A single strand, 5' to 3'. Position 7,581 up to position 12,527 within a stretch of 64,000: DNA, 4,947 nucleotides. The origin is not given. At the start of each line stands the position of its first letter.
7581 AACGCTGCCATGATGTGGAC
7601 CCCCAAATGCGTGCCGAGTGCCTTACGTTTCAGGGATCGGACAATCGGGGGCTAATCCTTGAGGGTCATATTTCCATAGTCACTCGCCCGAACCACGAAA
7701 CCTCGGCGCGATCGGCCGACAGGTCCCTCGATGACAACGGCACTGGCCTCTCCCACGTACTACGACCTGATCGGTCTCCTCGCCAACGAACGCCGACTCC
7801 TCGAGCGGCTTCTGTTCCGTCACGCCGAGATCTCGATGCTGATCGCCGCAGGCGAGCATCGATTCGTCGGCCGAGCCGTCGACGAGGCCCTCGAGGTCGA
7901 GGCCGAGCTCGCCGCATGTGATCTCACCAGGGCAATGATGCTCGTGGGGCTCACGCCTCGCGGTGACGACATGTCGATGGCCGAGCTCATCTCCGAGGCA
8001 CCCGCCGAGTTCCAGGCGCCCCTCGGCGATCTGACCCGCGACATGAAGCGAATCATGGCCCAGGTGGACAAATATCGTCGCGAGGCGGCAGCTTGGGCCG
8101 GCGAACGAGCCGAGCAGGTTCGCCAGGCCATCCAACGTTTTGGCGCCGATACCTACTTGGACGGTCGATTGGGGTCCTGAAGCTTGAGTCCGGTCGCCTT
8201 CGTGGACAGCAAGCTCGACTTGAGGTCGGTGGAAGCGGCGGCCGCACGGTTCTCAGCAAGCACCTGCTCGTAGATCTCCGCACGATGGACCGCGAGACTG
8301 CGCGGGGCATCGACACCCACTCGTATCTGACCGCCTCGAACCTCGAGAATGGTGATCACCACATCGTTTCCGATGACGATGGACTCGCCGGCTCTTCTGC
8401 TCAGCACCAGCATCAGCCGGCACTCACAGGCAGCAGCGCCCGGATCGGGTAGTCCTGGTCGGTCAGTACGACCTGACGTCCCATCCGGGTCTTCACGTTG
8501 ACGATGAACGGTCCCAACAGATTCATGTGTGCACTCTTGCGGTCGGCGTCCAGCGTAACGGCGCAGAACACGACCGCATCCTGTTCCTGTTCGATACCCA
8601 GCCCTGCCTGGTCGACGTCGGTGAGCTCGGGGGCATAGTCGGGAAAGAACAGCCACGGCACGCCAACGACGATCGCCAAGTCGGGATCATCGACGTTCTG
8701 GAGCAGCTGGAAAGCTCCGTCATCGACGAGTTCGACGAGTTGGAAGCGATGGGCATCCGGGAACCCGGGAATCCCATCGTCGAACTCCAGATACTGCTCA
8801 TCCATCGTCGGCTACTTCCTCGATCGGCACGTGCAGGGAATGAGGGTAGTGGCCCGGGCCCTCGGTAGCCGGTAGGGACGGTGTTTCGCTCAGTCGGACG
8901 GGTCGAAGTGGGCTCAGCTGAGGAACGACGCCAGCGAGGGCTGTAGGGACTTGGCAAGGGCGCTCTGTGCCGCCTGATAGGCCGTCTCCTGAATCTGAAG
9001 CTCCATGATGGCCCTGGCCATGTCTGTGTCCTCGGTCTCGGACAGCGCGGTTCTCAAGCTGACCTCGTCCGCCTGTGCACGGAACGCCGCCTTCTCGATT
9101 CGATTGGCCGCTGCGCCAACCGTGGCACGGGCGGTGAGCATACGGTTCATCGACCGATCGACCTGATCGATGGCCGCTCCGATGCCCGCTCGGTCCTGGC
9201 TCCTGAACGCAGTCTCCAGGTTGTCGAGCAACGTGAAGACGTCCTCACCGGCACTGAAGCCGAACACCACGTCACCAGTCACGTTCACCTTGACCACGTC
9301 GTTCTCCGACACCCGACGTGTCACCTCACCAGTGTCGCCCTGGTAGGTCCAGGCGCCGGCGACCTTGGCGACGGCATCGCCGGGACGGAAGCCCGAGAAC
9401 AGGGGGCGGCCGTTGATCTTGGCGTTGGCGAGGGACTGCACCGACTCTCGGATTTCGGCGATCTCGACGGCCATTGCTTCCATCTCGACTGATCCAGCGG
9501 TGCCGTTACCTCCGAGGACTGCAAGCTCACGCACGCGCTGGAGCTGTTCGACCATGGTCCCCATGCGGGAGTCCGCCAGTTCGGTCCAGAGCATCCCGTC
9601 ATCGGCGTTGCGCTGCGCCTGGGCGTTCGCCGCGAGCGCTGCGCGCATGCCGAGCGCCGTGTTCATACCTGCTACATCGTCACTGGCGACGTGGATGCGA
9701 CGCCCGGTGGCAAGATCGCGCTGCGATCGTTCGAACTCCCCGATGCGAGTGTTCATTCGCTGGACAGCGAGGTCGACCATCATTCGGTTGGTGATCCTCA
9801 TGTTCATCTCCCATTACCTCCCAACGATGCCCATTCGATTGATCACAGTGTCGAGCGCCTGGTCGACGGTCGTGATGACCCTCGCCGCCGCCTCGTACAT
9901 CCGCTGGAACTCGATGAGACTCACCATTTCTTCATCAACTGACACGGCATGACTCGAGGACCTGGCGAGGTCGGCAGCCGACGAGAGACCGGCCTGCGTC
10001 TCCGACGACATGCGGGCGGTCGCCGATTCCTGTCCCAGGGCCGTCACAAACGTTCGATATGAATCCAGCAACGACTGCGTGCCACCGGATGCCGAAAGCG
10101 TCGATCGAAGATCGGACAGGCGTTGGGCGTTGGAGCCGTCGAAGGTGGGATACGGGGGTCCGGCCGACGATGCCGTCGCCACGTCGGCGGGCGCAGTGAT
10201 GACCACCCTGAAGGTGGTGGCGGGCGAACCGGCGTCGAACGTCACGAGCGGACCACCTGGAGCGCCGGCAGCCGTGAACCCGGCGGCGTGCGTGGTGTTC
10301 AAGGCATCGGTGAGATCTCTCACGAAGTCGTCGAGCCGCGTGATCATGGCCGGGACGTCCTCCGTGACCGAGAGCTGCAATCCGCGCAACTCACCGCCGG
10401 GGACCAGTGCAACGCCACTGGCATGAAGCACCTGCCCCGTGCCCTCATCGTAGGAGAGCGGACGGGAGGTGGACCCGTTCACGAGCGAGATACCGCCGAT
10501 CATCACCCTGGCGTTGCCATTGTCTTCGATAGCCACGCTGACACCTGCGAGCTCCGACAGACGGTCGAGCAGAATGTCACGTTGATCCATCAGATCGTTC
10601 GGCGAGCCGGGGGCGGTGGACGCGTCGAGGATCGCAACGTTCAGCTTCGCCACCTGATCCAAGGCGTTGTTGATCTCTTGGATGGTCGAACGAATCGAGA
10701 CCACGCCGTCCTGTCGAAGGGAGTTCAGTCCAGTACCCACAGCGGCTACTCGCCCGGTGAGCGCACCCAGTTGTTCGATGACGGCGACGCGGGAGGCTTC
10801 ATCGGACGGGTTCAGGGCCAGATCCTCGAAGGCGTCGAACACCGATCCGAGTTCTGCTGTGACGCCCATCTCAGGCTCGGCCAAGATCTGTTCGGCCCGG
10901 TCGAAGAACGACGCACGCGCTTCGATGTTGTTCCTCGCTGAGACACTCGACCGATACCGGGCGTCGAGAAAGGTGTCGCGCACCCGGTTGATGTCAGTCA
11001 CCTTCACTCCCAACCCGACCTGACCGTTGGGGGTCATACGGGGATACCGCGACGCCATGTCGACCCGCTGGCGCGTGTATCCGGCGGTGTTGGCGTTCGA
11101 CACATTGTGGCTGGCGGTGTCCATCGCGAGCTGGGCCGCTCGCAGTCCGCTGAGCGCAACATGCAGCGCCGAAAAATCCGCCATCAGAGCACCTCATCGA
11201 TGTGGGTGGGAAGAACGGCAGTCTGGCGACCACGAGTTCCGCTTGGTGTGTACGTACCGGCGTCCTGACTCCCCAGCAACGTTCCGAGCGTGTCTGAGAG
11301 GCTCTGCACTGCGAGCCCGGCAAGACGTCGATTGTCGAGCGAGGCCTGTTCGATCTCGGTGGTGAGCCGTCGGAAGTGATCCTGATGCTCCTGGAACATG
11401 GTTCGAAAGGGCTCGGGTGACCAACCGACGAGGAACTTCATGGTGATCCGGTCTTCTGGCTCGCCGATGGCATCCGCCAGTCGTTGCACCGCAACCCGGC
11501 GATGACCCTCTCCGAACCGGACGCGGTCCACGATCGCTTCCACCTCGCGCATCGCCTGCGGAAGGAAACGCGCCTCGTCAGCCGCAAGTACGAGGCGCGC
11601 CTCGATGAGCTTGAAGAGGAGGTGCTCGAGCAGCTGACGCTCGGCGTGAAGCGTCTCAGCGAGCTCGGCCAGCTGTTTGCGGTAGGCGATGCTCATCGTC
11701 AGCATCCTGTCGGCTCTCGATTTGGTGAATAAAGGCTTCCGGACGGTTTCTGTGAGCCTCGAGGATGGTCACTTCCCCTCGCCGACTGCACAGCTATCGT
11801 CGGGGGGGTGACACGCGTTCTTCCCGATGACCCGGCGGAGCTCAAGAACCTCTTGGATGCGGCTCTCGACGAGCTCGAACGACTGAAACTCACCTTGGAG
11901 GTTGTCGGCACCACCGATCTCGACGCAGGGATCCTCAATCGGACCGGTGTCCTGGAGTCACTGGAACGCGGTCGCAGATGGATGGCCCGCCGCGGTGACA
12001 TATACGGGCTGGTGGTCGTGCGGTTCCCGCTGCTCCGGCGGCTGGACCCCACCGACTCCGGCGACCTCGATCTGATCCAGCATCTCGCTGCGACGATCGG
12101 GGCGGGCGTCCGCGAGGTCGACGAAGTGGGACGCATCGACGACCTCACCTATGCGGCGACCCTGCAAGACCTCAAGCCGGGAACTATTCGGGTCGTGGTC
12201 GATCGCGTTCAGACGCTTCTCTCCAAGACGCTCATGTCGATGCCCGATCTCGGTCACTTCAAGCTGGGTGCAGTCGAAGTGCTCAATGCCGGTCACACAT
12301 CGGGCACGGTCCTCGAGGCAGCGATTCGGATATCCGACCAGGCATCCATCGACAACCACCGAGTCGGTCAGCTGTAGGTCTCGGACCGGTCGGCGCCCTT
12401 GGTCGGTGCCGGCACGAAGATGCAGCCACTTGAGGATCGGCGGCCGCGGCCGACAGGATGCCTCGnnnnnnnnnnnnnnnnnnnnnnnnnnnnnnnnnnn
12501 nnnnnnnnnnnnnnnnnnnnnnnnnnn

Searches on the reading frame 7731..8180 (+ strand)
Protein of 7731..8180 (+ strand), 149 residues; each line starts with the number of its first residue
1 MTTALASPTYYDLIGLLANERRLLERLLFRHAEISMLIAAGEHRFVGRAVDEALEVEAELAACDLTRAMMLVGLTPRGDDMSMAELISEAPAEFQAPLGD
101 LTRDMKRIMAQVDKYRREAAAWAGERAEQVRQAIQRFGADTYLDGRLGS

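Call 3: search_protein_families(library=pfam, proteins=[window:7731-8180:+], max_evalue=1)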
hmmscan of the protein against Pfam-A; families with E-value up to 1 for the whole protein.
window:7731-8180:+ (149 aa): 1 family
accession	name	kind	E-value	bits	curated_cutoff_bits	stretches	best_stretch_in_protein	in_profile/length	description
PF05130.17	FlgN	-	0.00024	22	30.5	1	12-131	5-123/147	FlgN protein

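Call 55: search_protein_families(library=pfam, proteins=[window:7731-8180:+], max_evalue=10)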
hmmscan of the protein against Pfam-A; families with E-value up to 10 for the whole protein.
window:7731-8180:+ (149 aa): 1 family
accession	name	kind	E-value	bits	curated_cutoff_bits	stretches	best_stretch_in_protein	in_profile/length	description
PF05130.17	FlgN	-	0.00024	22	30.5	1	12-131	5-123/147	FlgN protein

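Call 79: search_protein_families(library=ncbifam, proteins=[window:7731-8180:+], max_evalue=0.01)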
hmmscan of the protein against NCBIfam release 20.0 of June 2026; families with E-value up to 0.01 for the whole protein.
window:7731-8180:+ (149 aa): 0 families

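Call 87: find_homologous_proteins(query=window:7731-8180:+, max_evalue=0.001)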
Query window:7731-8180:+ (149 aa): 33 proteins with E <= 0.001 among 215 candidates.
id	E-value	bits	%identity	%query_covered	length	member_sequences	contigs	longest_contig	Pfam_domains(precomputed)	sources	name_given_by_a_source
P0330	1.1e-88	312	100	100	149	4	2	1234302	-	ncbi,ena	-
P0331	6.7e-85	300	95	100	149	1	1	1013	-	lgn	-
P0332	3.1e-71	256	79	100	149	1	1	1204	-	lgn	-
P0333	4.3e-70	252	79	100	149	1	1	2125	-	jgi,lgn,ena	-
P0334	1.4e-67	244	77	100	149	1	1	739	-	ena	-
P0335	4.7e-64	232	75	100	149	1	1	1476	-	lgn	-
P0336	1.0e-58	215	72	95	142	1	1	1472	-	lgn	-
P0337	1.8e-58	214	68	100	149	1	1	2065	PF05130.18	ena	-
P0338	4.6e-58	213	71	95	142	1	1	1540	-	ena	-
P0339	1.5e-57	211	72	95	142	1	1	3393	-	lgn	-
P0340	1.5e-57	211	72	95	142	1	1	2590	-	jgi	jgi:hypothetical protein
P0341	3.7e-57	210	71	95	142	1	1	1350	-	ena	-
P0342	2.0e-56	208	70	95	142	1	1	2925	-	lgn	-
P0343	6.7e-48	180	58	100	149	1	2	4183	-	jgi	jgi:hypothetical protein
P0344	1.3e-46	176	58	98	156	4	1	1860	-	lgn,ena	-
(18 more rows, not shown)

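Call 90: search_solved_structures(query=A5, max_evalue=10)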
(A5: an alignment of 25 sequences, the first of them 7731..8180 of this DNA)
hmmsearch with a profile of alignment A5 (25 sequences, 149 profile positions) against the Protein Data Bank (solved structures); distinct sequences matched with E-value up to 10: 5.
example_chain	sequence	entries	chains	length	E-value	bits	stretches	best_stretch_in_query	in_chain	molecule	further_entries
2lse_A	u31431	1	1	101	0.26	14.4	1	79-112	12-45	Four Helix Bundle Protein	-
9c3c_D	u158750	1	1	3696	0.72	13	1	79-136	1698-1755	Dystrophin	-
8gji_A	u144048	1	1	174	0.89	12.7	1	76-115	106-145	GCG binder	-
6tb3_BW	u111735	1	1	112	1.5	11.9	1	91-126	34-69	General negative regulator of transcription subunit 5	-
2zbi_A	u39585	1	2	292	2.4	11.2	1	94-141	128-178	Flagellin homolog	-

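Call 97: predict_structure(alignment_id=A5)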
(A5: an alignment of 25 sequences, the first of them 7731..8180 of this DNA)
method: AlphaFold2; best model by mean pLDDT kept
length: 149 residues; sequences in the alignment: 25
mean_pLDDT: 88.0   pTM: 0.76
mean pLDDT of the five models: 88.0, 86.9, 85.5, 84.5, 81.6
residues with pLDDT >= 90: 104; 70-90: 27; 50-70: 9; < 50: 9
segments of 3 or more residues with pLDDT < 50: 1-3, 145-149
pLDDT, mean of each block of 10 residues (from residue 1): 66 97 98 96 94 98 93 81 91 97 98 96 89 76 48
secondary structure, 60 per line:
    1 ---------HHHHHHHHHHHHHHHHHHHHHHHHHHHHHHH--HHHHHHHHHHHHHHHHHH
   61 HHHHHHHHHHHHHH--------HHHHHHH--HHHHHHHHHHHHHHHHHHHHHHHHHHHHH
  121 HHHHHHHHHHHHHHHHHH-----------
elements in order: H10-40 H43-74 H83-89 H92-138

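Call 99: fold_search(model_id=the predicted structure, library=pdb)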
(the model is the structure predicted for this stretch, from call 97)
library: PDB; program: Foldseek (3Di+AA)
matches with E <= 10: 372; with E <= 0.001: 0
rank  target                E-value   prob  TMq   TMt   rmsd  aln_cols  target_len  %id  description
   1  5n77_A                7.5e-02  0.95  0.37  0.26   6.4       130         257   20  Crystal structure of the cytosolic domain of the CorA magnesium channel from Escherichia coli in complex with magnesiu (released 2017-07-12)
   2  5n77_E                8.8e-02  0.96  0.36  0.23   7.0       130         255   18  Crystal structure of the cytosolic domain of the CorA magnesium channel from Escherichia coli in complex with magnesiu (released 2017-07-12)
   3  5n77_C                9.2e-02  0.98  0.39  0.27   6.4       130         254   18  Crystal structure of the cytosolic domain of the CorA magnesium channel from Escherichia coli in complex with magnesiu (released 2017-07-12)
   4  8auw_D                1.0e-01  0.98  0.42  0.40  10.7       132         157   11  Cryo-EM structure of human BIRC6 in complex with SMAC. (released 2023-02-15)
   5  4tx5_A                1.3e-01  1.00  0.58  0.51   8.6       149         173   10  Crystal structure of Smac-DIABLO (in space group P65) (released 2015-07-15)
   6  4tx5_B                1.6e-01  0.94  0.40  0.36   7.9       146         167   11  Crystal structure of Smac-DIABLO (in space group P65) (released 2015-07-15)
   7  1few                  2.1e-01  1.00  0.58  0.51   7.7       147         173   10  CRYSTAL STRUCTURE OF SMAC/DIABLO (released 2000-09-13)
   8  9qwr_B                2.6e-01  0.99  0.60  0.53   5.3       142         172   15  MIC60 helical bundle dimer (released 2026-02-25)
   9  6jx6_C                2.6e-01  0.89  0.42  0.42   7.2       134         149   13  Tetrameric form of Smac (released 2019-12-04)
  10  9qwr_A                2.8e-01  0.95  0.45  0.42   6.7       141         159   13  MIC60 helical bundle dimer (released 2026-02-25)
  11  8auw_C                3.4e-01  0.85  0.40  0.37  10.4       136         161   13  Cryo-EM structure of human BIRC6 in complex with SMAC. (released 2023-02-15)
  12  6ec7                  3.8e-01  0.25  0.25  0.07  23.2       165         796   14  Glutamylation domain, TbtB, from thiomuracin biosynthesis (released 2019-08-14)
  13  9s9k_A                4.2e-01  0.30  0.25  0.21  24.0       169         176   14  S. islandicus CdvB (semi open) (released 2026-01-28)
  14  9n22_K                4.7e-01  0.89  0.45  0.33   6.1       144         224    9  Y20S (Sec18-Sec17-Sec9-Sso1-Snc1) EDTA - Class 2 (released 2025-10-01)
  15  9fed                  4.7e-01  0.41  0.30  0.25   9.7       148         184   14  Single-chain chimeric protein mimicking the interaction between HR1 and HR2 in HIV gp41 (released 2025-05-28)
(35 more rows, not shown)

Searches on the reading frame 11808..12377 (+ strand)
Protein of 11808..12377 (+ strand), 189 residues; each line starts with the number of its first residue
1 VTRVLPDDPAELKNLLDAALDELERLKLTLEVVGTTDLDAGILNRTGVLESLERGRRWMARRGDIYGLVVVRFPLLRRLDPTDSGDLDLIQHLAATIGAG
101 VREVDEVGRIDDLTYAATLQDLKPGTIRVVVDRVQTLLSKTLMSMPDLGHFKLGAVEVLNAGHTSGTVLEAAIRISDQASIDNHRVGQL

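Call 14: search_protein_families(library=pfam, proteins=[window:11808-12377:+], max_evalue=0.01)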
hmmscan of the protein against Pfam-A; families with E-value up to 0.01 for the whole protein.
window:11808-12377:+ (189 aa): 0 families

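Call 55: search_protein_families(library=pfam, proteins=[window:11808-12377:+], max_evalue=10)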
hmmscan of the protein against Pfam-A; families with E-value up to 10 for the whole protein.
window:11808-12377:+ (189 aa): 0 families

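Call 79: search_protein_families(library=ncbifam, proteins=[window:11808-12377:+], max_evalue=0.01)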
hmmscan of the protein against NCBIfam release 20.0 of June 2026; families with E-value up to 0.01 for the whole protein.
window:11808-12377:+ (189 aa): 1 family
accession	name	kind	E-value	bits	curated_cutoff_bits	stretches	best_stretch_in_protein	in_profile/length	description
NF038266.1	diguan_SiaD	equivalog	1.4e-05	24.6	290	1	22-185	82-246/252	biofilm regulation diguanylate cyclase SiaD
